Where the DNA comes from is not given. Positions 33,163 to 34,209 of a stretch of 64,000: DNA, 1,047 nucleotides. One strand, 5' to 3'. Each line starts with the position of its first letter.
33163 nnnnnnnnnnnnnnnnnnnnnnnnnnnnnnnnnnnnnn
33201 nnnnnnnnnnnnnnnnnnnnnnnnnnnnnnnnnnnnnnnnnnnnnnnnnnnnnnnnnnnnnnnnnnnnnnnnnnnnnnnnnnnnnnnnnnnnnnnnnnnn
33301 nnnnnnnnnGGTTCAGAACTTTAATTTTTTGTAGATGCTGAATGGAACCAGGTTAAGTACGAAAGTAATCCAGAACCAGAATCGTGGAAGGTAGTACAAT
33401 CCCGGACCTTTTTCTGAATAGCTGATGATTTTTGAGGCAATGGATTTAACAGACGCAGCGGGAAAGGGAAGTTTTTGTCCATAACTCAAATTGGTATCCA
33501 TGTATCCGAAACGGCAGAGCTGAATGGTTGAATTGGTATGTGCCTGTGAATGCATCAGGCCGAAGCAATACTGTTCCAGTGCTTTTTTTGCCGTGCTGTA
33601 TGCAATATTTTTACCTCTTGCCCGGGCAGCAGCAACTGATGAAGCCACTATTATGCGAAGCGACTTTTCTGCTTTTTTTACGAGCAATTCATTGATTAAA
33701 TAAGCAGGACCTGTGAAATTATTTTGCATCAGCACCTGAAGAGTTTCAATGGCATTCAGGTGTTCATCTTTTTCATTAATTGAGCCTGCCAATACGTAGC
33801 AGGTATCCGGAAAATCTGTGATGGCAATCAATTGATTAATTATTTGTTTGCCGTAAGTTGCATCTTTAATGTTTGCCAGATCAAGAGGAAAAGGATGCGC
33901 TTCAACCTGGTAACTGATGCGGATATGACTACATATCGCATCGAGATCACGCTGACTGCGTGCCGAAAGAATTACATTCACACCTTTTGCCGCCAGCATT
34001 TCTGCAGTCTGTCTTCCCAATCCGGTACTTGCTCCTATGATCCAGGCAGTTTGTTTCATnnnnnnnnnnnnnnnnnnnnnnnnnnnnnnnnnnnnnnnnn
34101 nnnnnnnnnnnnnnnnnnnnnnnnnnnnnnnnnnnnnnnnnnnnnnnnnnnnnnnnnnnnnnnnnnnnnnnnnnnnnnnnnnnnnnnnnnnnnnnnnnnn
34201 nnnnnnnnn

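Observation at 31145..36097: DprE1/DprE2-like lipid-linked sugar epimerase pair coupled to a GT2 polyprenyl-P sugar synthase, a GT-C transferase and an FkbM methyltransferase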

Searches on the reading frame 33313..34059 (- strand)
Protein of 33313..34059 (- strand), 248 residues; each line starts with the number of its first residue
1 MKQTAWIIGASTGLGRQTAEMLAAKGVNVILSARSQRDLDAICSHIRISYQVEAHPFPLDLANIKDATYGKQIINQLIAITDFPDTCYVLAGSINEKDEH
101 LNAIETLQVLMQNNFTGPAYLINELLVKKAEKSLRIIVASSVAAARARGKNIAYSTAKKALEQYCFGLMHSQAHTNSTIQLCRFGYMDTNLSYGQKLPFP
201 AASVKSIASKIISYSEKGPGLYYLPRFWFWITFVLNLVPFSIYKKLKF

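Call 3: search_protein_families(library=pfam, proteins=[window:33313-34059:-], max_evalue=0.01)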
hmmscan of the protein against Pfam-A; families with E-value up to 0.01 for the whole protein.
window:33313-34059:- (248 aa): 4 families
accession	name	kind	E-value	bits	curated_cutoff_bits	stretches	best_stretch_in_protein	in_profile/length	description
PF00106.31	adh_short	-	7.3e-22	78.2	26.6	1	4-192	2-187/195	short chain dehydrogenase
PF13561.12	adh_short_C2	-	3.3e-12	46.9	27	1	9-196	1-185/236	Enoyl-(Acyl carrier protein) reductase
PF08659.16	KR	-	1.8e-05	25.2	22.6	1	4-166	2-161/180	KR domain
PF01370.27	Epimerase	-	0.0011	18.9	20.9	1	7-165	3-153/240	NAD dependent epimerase/dehydratase family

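Call 4: search_protein_families(library=ncbifam, proteins=[window:33313-34059:-], max_evalue=0.01)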
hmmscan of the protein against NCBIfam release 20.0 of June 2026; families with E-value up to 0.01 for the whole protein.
window:33313-34059:- (248 aa): 155 families (the best 25 are shown)
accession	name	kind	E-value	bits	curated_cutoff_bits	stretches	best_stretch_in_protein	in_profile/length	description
NF005489.0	PRK07102.1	equivalog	5e-32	111.4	267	1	4-247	3-242/243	SDR family oxidoreductase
NF004825.0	PRK06181.1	equivalog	4.3e-19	68.8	215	1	3-190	7-191/268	SDR family oxidoreductase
NF005672.0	PRK07454.1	equivalog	2.5e-18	66.1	234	1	2-190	6-191/241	SDR family oxidoreductase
NF005437.0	PRK07024.1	equivalog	1.1e-16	61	266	1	2-246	4-246/259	SDR family oxidoreductase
NF053786.1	DcplherypntRedDprE2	equivalog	1.1e-15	58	250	1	5-247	11-251/252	decaprenylphospho-beta-D-erythro-pentofuranosid-2-ulose 2-reductase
NF005806.0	PRK07666.1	equivalog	8.5e-15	54.7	286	1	3-196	8-198/239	3-ketoacyl-ACP reductase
NF006099.0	PRK08251.1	equivalog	1.2e-13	50.8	253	1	2-246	4-249/250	SDR family oxidoreductase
NF047420.2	EF_P_mod_YmfI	equivalog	2.6e-13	50.3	238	1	5-192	2-183/236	elongation factor P 5-aminopentanone reductase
NF006509.0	PRK08945.1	equivalog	2.6e-13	49.7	269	1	3-165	14-177/248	YciK family oxidoreductase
NF005539.0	PRK07201.1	equivalog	3.5e-13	49.2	549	1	6-165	374-532/657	SDR family oxidoreductase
NF004453.0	PRK05786.1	equivalog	1.7e-12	47.4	243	1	4-162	7-158/238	3-ketoacyl-(acyl-carrier-protein) reductase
NF005495.0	PRK07109.1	subfamily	2.1e-12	47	264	1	2-66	8-71/334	SDR family oxidoreductase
NF005594.0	PRK07326.1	equivalog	4.1e-12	46.2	271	1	2-170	6-169/237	SDR family oxidoreductase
NF004110.0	PRK05599.1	equivalog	6.4e-12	45.5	362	1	6-246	4-244/246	SDR family oxidoreductase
NF005854.0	PRK07775.1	equivalog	1.4e-11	44.2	260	1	3-164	11-169/274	SDR family oxidoreductase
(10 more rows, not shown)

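Call 6: search_solved_structures(query=window:33313-34059:-, max_evalue=1e-8, show_alignments=0)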
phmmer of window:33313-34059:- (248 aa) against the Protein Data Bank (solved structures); distinct sequences matched with E-value up to 1e-8: 16.
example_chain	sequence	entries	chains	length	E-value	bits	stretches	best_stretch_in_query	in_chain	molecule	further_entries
2irw_A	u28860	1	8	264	8.9e-11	45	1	7-193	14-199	Corticosteroid 11-beta-dehydrogenase isozyme 1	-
9w6v_A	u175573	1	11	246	9.4e-11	44.9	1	7-192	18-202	11-beta-hydroxysteroid dehydrogenase 1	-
3d5q_A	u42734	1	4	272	9.8e-11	44.8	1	7-193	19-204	Corticosteroid 11-beta-dehydrogenase isozyme 1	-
3pdj_A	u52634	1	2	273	9.9e-11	44.8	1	7-193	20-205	Corticosteroid 11-beta-dehydrogenase isozyme 1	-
2rbe_A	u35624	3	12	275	1e-10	44.8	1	7-193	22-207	Corticosteroid 11-beta-dehydrogenase isozyme 1 | 11-beta-Hydroxysteroid Dehydrogenase 1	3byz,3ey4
2ilt_A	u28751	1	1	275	1e-10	44.8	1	7-193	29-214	Corticosteroid 11-beta-dehydrogenase isozyme 1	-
1xu7_A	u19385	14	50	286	1.1e-10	44.6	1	7-193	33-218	Corticosteroid 11-beta-dehydrogenase, isozyme 1 | Corticosteroid 11-beta-dehydrogenase isozyme 1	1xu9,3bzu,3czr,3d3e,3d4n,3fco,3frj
2bel_A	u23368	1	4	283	1.2e-10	44.6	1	7-193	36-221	CORTICOSTEROID 11-BETA-DEHYDROGENASE ISOZYME 1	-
6nj7_A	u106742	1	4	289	1.2e-10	44.6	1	7-193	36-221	Corticosteroid 11-beta-dehydrogenase isozyme 1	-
4yyz_A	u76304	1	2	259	1.5e-10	44.2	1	7-192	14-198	Corticosteroid 11-beta-dehydrogenase isozyme 1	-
3ch6_A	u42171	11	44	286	1.6e-10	44.2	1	7-192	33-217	Corticosteroid 11-beta-dehydrogenase isozyme 1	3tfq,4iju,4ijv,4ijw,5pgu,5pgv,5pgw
4p38_A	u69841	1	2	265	1.7e-10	44.1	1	7-192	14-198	Corticosteroid 11-beta-dehydrogenase isozyme 1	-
4c7j_A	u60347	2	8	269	1.7e-10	44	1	7-192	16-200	CORTICOSTEROID 11-BETA-DEHYDROGENASE ISOZYME 1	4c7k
4hfr_A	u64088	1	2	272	1.8e-10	44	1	7-192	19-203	Corticosteroid 11-beta-dehydrogenase isozyme 1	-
4bb5_A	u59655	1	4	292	2.2e-10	43.6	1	7-192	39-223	CORTICOSTEROID 11-BETA-DEHYDROGENASE ISOZYME 1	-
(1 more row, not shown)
